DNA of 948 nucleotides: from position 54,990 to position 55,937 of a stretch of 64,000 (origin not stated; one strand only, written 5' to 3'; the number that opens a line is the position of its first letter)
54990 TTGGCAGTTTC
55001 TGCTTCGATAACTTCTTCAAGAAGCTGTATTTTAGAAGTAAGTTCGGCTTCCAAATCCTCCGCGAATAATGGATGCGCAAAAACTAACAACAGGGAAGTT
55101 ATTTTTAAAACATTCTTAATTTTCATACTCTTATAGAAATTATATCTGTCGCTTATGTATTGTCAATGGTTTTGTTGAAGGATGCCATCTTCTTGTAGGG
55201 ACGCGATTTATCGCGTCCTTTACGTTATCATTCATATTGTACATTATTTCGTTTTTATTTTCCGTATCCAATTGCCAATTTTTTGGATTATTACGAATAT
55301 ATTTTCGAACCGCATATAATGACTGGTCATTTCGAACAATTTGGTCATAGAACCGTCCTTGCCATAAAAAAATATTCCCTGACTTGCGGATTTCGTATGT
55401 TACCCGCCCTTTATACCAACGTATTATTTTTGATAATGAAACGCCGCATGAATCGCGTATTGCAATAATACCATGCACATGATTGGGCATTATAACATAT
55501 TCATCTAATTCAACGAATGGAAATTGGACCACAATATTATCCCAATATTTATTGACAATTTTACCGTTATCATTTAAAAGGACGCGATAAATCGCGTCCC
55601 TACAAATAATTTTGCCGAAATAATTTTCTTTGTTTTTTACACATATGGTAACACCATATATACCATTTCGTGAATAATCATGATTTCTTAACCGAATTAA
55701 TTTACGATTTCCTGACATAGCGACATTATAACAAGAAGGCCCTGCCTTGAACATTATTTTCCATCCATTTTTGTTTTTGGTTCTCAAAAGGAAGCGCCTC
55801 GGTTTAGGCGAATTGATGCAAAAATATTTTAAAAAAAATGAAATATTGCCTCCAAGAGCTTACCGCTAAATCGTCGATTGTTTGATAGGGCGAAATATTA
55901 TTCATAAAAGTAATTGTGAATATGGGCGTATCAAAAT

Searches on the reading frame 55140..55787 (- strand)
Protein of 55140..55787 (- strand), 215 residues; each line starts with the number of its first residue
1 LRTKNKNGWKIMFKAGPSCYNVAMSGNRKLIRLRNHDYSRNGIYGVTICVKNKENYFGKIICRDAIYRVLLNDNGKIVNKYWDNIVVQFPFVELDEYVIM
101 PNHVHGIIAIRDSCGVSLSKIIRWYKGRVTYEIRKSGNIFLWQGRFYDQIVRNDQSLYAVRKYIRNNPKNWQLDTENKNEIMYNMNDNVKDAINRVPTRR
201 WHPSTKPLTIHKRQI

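Call 33: search_protein_families(library=pfam, proteins=[window:55140-55787:-], max_evalue=0.0001)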
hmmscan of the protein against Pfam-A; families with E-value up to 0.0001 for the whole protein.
window:55140-55787:- (215 aa): 1 family
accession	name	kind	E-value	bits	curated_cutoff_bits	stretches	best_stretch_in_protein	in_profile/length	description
PF01797.21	Y1_Tnp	-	4.6e-10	40.1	23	1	92-167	41-121/121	Transposase IS200 like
